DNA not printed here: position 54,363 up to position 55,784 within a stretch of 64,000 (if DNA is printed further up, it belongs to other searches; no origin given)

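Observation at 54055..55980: Two paralogous wHTH regulators flanking an N-terminal Fe-S motif protein of unknown function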

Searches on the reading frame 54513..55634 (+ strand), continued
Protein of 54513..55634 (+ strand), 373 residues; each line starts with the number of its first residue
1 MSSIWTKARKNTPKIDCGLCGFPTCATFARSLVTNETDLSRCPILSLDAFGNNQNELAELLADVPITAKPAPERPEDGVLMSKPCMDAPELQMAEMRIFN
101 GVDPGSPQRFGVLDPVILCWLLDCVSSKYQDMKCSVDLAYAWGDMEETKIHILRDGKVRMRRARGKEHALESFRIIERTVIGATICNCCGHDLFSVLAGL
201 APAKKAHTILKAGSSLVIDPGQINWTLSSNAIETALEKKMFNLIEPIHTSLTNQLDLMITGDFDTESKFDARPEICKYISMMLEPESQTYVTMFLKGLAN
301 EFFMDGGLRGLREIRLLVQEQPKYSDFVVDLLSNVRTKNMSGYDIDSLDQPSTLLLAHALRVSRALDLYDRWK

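Call 55: find_encoding_contigs(protein=P0130, flank=5000, max_places=2)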
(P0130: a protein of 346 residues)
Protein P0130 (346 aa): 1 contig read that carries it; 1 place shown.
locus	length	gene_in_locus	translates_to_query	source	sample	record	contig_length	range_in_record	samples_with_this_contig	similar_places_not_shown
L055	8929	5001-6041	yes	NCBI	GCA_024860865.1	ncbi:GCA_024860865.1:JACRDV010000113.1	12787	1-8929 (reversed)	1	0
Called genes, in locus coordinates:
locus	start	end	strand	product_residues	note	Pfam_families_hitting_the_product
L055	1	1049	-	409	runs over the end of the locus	PF00082:Peptidase_S8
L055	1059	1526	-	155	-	-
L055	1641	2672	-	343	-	PF01717:Meth_synt_2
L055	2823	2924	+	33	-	PF13560:HTH_31 (weak), PF01381:HTH_3 (weak)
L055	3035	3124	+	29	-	PF00571:CBS (weak)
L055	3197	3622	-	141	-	PF02391:MoaE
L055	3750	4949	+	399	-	PF00266:Aminotran_5, PF01053:Cys_Met_Meta_PP (faint)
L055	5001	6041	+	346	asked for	-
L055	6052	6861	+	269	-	PF02540:NAD_synthase, PF00733:Asn_synthase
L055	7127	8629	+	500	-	PF13173:AAA_14, PF13635:DUF4143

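Call 56: find_encoding_contigs(protein=P0181, flank=5000, max_places=1)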
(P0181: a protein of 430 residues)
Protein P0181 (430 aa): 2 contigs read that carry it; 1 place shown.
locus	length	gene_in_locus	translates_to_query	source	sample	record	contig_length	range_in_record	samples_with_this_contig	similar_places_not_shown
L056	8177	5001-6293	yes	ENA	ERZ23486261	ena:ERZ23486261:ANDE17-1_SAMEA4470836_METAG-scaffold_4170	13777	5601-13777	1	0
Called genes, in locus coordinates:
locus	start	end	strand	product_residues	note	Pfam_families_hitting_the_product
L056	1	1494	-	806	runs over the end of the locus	PF00270:DEAD, PF04851:ResIII, PF21210:RNA_helicase_helical, PF00271:Helicase_C, PF02732:ERCC4, PF12826:HHH_2 (weak), PF14520:HHH_5, PF00633:HHH (weak), +1 more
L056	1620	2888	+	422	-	PF01979:Amidohydro_1, PF07969:Amidohydro_3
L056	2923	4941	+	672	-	-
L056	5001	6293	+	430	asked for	PF04060:FeS (weak)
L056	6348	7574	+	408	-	PF09723:Zn_ribbon_8 (faint), PF13717:Zn_ribbon_4 (faint), PF13620:CarboxypepD_reg, PF13715:CarbopepD_reg_2 (weak)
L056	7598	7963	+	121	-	PF02311:AraC_binding (weak), PF07883:Cupin_2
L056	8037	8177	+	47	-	?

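Call 57: find_encoding_contigs(protein=P0254, flank=5000, max_places=1)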
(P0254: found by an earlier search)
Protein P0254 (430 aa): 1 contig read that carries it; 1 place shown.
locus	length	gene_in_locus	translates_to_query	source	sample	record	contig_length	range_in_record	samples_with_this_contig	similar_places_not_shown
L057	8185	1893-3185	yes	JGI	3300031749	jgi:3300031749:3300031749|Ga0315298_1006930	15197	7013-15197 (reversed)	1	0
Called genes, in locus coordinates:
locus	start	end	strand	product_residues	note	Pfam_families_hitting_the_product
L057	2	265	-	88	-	?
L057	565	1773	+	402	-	PF00155:Aminotran_1_2, PF00266:Aminotran_5, PF01041:DegT_DnrJ_EryC1, PF01053:Cys_Met_Meta_PP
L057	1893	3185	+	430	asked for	PF04060:FeS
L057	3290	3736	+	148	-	-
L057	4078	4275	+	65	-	-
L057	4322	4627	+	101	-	-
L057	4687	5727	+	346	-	PF00752:XPG_N, PF00867:XPG_I, PF01367:5_3_exonuc (weak)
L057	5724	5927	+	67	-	-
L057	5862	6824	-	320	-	PF05569:Peptidase_M56, PF01435:Peptidase_M48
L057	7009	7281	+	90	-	-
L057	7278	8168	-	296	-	PF02749:QRPTase_N, PF01729:QRPTase_C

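Call 58: find_encoding_contigs(protein=P0131, flank=5000, max_places=1)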
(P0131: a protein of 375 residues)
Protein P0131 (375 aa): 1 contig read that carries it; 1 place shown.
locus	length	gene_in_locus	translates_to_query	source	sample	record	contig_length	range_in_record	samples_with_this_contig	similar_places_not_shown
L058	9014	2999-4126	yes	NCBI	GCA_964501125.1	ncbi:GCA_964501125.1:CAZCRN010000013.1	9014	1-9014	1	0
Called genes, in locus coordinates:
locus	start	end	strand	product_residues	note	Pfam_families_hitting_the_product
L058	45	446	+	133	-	PF01850:PIN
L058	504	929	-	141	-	PF02391:MoaE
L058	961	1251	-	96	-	PF02597:ThiS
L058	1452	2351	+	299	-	PF03773:ArsP_1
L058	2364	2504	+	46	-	PF06467:zf-FCS, PF08394:Arc_trans_TRASH (weak), PF24273:TRASH_HVO_1752_C, PF12156:ATPase-cat_bd (weak)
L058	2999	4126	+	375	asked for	-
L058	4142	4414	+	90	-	-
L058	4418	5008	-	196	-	PF01381:HTH_3, PF12844:HTH_19 (faint), PF13560:HTH_31, PF00571:CBS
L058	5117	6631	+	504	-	PF01837:HcyBio, PF00571:CBS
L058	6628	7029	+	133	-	PF09383:NIL, PF13484:Fer4_16 (faint), PF13187:Fer4_9 (faint), PF00037:Fer4 (weak), PF13237:Fer4_10 (weak), PF14697:Fer4_21, PF12838:Fer4_7, PF00037:Fer4 (weak), +4 more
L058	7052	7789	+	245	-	PF27030:AbpE_bact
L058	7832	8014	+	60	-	-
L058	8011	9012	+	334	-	?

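Call 59: find_encoding_contigs(protein=P0207, flank=5000, max_places=1)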
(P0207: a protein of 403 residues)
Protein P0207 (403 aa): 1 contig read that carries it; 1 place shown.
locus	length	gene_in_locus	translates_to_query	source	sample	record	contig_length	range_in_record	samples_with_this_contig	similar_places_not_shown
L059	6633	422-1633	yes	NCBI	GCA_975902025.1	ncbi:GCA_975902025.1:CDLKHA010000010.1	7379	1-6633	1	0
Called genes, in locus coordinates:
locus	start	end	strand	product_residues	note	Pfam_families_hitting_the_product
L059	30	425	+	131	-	-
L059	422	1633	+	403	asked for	PF04060:FeS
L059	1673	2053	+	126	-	PF01592:NifU_N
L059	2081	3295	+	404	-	PF00266:Aminotran_5, PF00155:Aminotran_1_2 (weak)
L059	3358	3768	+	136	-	-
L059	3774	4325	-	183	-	-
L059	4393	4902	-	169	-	PF01613:Flavin_Reduct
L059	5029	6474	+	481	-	PF01368:DHH (faint), PF21763:DHH_CID, PF02272:DHHA1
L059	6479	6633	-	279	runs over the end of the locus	PF18911:PKD_4, PF00801:PKD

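Call 66: find_encoding_contigs(protein=P0142, flank=4000, max_places=1)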
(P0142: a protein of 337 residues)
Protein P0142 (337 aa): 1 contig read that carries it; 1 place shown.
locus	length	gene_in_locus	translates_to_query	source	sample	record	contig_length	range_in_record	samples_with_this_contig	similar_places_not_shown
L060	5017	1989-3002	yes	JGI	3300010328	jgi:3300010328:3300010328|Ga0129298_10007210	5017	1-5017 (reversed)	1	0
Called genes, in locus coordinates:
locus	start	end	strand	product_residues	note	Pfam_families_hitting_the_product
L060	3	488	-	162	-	?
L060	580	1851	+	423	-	PF08714:Fae, PF00215:OMPdecase, PF00834:Ribul_P_3_epim (weak)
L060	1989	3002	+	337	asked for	-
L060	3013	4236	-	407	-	PF01676:Metalloenzyme, PF10143:PhosphMutase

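Call 67: find_encoding_contigs(protein=P0157, flank=4000, max_places=1)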
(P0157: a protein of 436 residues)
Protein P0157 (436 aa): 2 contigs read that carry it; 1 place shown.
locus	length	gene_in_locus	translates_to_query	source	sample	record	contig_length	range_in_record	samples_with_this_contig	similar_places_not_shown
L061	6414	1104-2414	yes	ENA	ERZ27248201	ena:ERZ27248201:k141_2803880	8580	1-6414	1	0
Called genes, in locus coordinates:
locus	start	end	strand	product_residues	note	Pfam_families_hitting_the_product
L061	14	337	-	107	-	PF14947:HTH_45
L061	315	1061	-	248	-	-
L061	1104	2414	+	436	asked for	PF04060:FeS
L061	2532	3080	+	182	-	-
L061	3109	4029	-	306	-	-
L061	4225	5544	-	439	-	PF17835:NOG1_N, PF02421:FeoB_N, PF01926:MMR_HSR1, PF06858:NOG1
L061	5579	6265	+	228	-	PF12802:MarR_2 (weak), PF01982:CTP-dep_RFKase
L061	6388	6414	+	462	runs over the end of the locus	PF13620:CarboxypepD_reg, PF13715:CarbopepD_reg_2, PF13620:CarboxypepD_reg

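Call 68: find_encoding_contigs(protein=P0164, flank=4000, max_places=1)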
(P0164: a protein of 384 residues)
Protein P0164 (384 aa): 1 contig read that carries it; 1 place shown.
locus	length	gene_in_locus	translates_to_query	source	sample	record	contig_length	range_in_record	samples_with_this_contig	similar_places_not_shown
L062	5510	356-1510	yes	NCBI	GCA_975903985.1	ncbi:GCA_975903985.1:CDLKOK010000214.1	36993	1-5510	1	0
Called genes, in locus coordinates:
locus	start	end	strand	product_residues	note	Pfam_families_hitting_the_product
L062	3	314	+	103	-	?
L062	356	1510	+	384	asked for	PF04060:FeS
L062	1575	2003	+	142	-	PF01592:NifU_N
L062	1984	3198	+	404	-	PF00266:Aminotran_5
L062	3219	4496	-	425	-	PF03600:CitMHS, PF02040:ArsB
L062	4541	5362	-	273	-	PF00582:Usp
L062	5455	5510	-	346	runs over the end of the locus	PF00579:tRNA-synt_1b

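Call 69: find_encoding_contigs(protein=P0166, flank=4000, max_places=1)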
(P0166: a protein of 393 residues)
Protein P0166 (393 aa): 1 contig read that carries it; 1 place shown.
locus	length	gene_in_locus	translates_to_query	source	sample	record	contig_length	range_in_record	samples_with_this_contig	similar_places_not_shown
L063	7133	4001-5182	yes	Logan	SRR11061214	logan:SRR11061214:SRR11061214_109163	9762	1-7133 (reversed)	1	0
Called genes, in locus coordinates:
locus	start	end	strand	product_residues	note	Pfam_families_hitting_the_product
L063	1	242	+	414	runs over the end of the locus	PF01458:SUFBD_core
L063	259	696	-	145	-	PF02391:MoaE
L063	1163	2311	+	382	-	PF00155:Aminotran_1_2, PF00266:Aminotran_5, PF01041:DegT_DnrJ_EryC1, PF01212:Beta_elim_lyase (weak), PF01053:Cys_Met_Meta_PP (weak)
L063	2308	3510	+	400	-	PF00266:Aminotran_5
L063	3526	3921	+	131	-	PF01592:NifU_N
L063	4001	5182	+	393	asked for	-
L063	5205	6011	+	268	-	PF02625:XdhC_CoxI, PF13478:XdhC_C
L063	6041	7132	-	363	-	?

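Call 91: find_homologous_proteins(query=A4, max_evalue=0.00001)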
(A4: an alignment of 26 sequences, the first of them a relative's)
Query A4 (26 sequences) (418 aa, profile of the alignment): 85 proteins with E <= 0.00001 among 8000 candidates.
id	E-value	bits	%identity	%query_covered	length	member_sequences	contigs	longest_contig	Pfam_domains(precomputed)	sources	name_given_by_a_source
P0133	2.6e-141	490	100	100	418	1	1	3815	PF04060.19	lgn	-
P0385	2.3e-139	483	78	100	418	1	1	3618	PF04060.19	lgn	-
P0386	6.5e-139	482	77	100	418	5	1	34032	PF04060.19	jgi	-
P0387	6.0e-138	479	75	100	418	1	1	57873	PF04060.19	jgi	jgi:ArsR family metal-binding transcriptional regulator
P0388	4.3e-136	472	75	100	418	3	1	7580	PF04060.19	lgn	-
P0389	1.6e-135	471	72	100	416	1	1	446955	PF04060.19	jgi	jgi:ArsR family metal-binding transcriptional regulator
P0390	2.1e-135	470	67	99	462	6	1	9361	PF04060.19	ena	-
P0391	4.2e-135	469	67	99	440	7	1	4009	PF04060.19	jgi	-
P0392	5.0e-135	469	74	100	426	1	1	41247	PF04060.19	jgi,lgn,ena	-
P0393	1.4e-134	468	73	100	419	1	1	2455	PF04060.19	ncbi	-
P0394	1.5e-134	467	52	100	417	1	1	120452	PF04060.19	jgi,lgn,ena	-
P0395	2.7e-133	463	70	100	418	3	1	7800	PF04060.19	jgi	jgi:ArsR family metal-binding transcriptional regulator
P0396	4.0e-133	463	68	97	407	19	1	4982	PF04060.19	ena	-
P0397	7.0e-133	462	71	100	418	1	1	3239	PF04060.19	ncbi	-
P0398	7.3e-133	462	71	100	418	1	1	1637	PF04060.19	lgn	-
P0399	7.3e-133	462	77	99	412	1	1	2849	PF04060.19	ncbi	ncbi:MAG: (Fe-S)-binding protein, partial [Candidatus Bathyarchaeia archaeon]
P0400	7.5e-133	462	75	100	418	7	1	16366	PF04060.19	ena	-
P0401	2.5e-132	460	72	100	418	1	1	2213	PF04060.19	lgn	-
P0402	3.8e-132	459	78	100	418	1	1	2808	PF04060.19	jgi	-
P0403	6.8e-132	459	53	100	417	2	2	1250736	PF04060.19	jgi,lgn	-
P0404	1.2e-131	458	43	100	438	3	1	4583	PF04060.19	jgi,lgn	jgi:ArsR family metal-binding transcriptional regulator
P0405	2.6e-131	457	55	100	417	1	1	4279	PF04060.19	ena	-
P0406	1.5e-130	454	66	100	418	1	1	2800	PF04060.19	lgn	-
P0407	7.1e-130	452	52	99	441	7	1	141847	PF04060.19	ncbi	-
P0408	9.4e-130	452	65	97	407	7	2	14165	PF04060.19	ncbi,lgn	-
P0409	2.6e-129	450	66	97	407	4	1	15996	PF04060.19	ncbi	ncbi:MAG: (Fe-S)-binding protein [Candidatus Bathyarchaeia archaeon]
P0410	3.3e-129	450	52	100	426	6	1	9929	PF04060.19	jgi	-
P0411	6.9e-129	449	66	100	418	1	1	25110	PF04060.19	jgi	jgi:ArsR family metal-binding transcriptional regulator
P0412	8.5e-129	448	49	100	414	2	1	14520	PF04060.19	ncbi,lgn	-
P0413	1.7e-128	447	51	100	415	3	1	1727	PF04060.19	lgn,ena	-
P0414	2.3e-128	447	55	100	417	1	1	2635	PF04060.19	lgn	-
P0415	7.5e-128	445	53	99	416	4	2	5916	PF04060.19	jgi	-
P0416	8.9e-128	445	61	100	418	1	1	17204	PF04060.19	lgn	-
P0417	3.1e-127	443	67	100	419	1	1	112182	PF04060.19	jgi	jgi:ArsR family metal-binding transcriptional regulator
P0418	1.9e-126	441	53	99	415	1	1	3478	PF04060.19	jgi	-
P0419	4.7e-126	439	65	100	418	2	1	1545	PF04060.19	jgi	-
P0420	7.0e-126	439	63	95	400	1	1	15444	PF04060.19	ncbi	-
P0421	1.1e-125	438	63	100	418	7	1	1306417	PF04060.19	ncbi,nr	ncbi:MAG: hypothetical protein JSW29_05195 [Candidatus Bathyarchaeota archaeon]|nr:MAG: hypothetical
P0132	7.7e-124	432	43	93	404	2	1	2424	PF01895.25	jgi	jgi:phosphate uptake regulator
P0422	2.8e-123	430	55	97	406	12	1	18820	PF04060.19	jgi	-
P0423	5.2e-123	429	46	100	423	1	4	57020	PF04060.19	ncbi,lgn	ncbi:MAG: (Fe-S)-binding protein [Candidatus Hydrothermarchaeota archaeon]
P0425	7.9e-122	426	44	100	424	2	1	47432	PF04060.19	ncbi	-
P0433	5.3e-119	416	53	99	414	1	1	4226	PF04060.19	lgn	-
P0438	3.1e-118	414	45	100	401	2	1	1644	PF04060.19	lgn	-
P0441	6.6e-118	413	48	100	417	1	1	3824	PF04060.19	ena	-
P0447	5.8e-109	383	29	99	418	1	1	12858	PF04060.19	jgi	jgi:ArsR family metal-binding transcriptional regulator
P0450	3.7e-106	374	32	98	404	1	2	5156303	PF04060.19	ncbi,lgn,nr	ncbi:MAG: hypothetical protein JSW00_10015 [Thermoplasmata archaeon]|nr:MAG: hypothetical protein JS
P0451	9.8e-106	373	31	98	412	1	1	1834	PF04060.19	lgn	-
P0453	1.3e-105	372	31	98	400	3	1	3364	PF04060.19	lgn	-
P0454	2.9e-105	371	32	98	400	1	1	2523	PF04060.19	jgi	jgi:hypothetical protein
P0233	5.7e-102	360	25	53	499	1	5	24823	PF04060.19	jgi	-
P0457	6.2e-102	360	31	97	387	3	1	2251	PF04060.19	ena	-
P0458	6.9e-102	360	31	98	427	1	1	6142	PF04060.19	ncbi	-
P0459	2.7e-101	358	30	98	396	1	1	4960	PF04060.19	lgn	-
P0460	1.3e-96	342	33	99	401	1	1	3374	PF04060.19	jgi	jgi:hypothetical protein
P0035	5.4e-40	156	29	42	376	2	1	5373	PF04060.19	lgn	-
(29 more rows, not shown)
